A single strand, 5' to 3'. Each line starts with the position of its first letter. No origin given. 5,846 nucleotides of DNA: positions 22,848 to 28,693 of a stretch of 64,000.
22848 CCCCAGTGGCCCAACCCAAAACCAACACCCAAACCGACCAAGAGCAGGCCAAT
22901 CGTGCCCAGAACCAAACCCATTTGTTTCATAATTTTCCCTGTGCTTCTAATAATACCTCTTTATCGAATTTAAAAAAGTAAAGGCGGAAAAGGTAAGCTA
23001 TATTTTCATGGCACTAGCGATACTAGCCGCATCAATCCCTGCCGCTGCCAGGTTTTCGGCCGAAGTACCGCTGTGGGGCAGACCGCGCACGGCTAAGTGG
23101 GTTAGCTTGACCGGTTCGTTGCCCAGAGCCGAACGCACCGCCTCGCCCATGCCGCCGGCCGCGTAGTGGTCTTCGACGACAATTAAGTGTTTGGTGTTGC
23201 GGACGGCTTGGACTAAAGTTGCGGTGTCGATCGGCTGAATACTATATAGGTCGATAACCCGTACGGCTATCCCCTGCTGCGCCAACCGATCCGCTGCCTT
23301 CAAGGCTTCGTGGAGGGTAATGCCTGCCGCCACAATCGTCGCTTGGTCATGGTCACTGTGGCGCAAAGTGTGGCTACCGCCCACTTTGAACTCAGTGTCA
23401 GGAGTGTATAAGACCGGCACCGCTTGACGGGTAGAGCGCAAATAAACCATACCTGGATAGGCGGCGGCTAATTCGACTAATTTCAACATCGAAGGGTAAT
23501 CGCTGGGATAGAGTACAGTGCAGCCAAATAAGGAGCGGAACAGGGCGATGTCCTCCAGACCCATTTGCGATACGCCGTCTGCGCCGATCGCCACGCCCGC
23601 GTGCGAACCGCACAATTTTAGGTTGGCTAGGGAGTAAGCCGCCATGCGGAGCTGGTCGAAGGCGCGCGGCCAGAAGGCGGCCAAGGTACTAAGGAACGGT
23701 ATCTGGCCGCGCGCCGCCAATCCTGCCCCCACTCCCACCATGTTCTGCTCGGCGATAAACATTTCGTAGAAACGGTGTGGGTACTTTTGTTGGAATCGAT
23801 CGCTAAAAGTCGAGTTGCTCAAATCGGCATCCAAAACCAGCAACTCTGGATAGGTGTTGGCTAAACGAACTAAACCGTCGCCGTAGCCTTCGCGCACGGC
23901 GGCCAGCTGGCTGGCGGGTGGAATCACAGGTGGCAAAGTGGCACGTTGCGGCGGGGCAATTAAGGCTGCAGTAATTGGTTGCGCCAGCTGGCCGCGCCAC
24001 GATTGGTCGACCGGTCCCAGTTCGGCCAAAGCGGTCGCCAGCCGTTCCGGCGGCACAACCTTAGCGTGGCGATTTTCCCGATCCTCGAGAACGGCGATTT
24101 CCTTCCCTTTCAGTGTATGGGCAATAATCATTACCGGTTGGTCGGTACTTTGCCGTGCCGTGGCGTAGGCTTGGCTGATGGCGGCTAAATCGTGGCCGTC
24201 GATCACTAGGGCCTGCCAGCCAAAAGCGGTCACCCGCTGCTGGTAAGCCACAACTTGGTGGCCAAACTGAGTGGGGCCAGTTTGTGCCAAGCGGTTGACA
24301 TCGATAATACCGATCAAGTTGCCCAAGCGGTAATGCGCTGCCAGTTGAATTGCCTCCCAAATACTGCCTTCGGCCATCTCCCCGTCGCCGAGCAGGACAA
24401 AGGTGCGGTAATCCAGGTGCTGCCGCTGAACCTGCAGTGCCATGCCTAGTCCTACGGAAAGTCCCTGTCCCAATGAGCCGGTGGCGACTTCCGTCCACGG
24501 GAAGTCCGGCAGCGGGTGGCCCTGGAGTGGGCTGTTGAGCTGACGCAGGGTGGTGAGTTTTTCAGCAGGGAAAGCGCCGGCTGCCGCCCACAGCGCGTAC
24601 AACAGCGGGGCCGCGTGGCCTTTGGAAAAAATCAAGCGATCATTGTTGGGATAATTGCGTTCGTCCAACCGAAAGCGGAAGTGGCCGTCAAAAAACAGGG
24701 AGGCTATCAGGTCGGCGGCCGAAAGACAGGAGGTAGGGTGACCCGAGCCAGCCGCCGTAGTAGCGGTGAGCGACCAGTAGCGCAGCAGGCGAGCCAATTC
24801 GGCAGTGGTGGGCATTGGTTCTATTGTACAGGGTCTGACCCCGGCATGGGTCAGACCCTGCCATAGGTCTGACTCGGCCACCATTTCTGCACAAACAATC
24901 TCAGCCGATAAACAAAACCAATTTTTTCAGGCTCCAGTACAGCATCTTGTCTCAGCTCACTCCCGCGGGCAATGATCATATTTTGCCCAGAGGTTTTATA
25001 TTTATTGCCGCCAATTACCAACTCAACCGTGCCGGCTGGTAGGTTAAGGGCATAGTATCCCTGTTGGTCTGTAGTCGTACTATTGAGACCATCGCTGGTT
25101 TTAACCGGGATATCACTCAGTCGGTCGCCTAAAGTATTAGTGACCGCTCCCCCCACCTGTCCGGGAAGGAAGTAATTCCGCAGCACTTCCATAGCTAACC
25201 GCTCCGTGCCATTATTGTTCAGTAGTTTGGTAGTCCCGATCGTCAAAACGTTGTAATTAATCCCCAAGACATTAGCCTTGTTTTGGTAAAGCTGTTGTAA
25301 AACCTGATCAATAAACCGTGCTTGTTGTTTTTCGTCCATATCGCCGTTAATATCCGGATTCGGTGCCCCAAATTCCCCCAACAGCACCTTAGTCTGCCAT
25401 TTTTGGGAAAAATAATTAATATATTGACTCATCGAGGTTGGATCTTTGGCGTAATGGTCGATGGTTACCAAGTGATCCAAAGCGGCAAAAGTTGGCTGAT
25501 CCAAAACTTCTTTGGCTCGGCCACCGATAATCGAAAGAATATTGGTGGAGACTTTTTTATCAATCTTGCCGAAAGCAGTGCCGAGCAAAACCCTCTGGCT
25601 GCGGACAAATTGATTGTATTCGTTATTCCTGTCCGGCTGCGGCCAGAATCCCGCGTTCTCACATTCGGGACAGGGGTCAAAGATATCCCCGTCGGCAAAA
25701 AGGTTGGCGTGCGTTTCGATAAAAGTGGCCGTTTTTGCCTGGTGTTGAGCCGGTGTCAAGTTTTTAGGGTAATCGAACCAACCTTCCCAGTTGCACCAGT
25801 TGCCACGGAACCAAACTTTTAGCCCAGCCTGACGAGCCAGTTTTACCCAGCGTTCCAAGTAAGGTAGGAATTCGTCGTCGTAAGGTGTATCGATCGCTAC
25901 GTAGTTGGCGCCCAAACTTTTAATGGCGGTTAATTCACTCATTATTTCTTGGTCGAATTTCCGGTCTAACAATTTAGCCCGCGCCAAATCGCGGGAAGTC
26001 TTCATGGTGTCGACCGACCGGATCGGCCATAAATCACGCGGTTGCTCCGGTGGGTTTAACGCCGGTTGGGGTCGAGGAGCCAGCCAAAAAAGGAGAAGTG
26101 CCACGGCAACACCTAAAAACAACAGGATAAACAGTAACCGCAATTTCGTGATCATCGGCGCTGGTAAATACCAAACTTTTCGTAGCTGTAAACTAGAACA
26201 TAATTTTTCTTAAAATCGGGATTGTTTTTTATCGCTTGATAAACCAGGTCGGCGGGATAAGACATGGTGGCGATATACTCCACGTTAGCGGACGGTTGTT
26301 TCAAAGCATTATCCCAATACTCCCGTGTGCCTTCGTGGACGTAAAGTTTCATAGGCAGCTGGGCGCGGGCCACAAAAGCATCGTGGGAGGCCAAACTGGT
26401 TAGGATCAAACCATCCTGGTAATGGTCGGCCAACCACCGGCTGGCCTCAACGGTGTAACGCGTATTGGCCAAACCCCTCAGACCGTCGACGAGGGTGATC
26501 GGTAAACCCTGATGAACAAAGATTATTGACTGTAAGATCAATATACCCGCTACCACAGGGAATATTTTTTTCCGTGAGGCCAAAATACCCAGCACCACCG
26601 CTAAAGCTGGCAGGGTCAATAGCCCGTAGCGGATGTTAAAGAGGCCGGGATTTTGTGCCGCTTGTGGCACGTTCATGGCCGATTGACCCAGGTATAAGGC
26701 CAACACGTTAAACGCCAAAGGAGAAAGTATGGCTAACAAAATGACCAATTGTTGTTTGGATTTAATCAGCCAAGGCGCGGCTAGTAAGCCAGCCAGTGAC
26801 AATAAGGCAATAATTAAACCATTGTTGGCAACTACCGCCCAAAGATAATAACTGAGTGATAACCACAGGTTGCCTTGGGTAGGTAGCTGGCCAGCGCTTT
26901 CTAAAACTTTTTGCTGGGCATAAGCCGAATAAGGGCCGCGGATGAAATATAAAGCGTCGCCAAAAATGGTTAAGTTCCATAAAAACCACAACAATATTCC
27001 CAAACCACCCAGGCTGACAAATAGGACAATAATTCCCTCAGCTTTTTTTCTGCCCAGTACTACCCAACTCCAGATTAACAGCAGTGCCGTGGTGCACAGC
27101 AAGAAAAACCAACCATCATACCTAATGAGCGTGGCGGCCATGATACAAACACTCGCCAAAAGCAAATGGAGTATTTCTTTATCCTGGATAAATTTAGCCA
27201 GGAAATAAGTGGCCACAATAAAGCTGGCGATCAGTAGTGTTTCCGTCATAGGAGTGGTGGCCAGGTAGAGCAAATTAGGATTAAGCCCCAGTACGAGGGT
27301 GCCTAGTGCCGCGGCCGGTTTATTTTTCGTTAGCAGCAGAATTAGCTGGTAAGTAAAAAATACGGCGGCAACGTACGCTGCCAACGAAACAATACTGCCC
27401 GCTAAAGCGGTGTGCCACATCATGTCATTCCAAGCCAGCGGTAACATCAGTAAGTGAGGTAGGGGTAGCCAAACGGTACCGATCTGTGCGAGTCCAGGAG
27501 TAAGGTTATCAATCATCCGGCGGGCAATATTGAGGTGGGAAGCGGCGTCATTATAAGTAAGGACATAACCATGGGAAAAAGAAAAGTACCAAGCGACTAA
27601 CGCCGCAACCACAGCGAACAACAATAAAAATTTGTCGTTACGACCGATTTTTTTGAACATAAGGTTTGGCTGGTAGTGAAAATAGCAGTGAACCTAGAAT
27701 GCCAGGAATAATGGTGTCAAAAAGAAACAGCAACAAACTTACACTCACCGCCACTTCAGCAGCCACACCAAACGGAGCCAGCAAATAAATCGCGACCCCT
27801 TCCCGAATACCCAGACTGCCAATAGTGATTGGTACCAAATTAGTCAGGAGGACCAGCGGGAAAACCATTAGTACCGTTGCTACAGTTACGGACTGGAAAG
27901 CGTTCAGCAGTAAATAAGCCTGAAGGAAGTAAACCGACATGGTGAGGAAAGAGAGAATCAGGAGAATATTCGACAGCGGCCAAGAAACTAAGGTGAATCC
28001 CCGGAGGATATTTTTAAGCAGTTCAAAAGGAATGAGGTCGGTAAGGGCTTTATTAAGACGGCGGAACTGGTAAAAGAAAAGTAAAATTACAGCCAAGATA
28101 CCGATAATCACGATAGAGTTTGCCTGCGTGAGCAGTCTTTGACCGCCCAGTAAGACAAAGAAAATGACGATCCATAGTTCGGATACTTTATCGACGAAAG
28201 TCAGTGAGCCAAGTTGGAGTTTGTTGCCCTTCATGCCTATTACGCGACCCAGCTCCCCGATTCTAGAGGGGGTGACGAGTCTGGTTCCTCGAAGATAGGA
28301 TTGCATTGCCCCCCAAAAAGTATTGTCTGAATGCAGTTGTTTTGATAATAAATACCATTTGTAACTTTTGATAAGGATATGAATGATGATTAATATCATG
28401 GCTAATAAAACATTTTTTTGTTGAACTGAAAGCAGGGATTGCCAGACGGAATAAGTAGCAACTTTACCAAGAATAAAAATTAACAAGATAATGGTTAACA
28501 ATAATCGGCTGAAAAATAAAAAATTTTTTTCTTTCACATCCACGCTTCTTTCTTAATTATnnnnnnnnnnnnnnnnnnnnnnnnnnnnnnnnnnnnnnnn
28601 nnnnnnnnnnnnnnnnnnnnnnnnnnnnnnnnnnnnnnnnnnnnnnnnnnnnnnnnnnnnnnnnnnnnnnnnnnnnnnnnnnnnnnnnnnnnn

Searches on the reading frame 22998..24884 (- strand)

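Call 79: search_protein_families(library=pfam, proteins=[window:22998-24884:-], max_evalue=0.001)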
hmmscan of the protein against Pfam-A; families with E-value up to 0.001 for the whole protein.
window:22998-24884:- (628 aa): 7 families
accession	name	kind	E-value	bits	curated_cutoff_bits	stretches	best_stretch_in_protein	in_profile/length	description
PF00456.26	Transketolase_N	-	6.8e-42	144.1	22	1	29-275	4-261/334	Transketolase, thiamine diphosphate binding domain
PF02779.29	Transket_pyr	-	1.2e-36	126.4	27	1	329-490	4-173/174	Transketolase, pyrimidine binding domain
PF02780.25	Transketolase_C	-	1.1e-26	93.6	25.9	1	508-622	5-124/124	Transketolase, C-terminal domain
PF00676.26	E1_dh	-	5.3e-10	39.2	22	1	136-253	101-220/300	Dehydrogenase E1 component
PF13292.11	DXP_synthase_N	-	3.4e-07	30.3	21.2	1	29-197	20-171/274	1-deoxy-D-xylulose-5-phosphate synthase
PF17147.9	PFOR_II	-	3.6e-05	24.5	27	1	516-593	4-84/102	Pyruvate:ferredoxin oxidoreductase core domain II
PF22613.1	Transketolase_C_1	-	6.1e-05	23.6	27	1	505-551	3-50/113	Transketolase-like TK C-terminal domain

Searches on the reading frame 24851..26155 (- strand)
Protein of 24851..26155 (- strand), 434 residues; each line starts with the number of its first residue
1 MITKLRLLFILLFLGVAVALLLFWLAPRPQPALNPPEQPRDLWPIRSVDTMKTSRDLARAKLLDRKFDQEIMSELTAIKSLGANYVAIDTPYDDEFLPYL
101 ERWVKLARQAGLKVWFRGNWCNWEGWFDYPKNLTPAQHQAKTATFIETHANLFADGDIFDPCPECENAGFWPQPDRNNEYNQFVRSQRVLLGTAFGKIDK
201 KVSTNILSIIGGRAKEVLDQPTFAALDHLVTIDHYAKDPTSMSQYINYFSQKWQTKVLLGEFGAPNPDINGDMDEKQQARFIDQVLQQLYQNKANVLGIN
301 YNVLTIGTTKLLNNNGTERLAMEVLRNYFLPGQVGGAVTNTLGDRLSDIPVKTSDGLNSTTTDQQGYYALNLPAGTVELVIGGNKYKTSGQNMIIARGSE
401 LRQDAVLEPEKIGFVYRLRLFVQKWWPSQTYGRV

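Call 79: search_protein_families(library=pfam, proteins=[window:24851-26155:-], max_evalue=0.001)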
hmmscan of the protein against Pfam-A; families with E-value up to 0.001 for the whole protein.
window:24851-26155:- (434 aa): 3 families
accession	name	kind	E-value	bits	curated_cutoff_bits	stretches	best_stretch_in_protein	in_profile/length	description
PF13620.12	CarboxypepD_reg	-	5.8e-07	30.2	32.3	1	334-407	2-81/82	Carboxypeptidase regulatory-like domain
PF13715.12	CarbopepD_reg_2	-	4.5e-06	27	32.2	1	336-411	3-80/88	CarboxypepD_reg-like domain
PF11790.14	Glyco_hydro_cc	-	5.9e-05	23.2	21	1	231-303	140-209/237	Glycosyl hydrolase catalytic core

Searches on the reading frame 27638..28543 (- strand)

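Call 79: search_protein_families(library=pfam, proteins=[window:27638-28543:-], max_evalue=0.001)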
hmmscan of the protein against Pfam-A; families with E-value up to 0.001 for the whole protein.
window:27638-28543:- (301 aa): 1 family
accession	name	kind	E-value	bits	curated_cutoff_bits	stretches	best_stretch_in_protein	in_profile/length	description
PF03706.18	LPG_synthase_TM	-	3.3e-23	83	33.4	1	13-284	4-302/302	Lysylphosphatidylglycerol synthase TM region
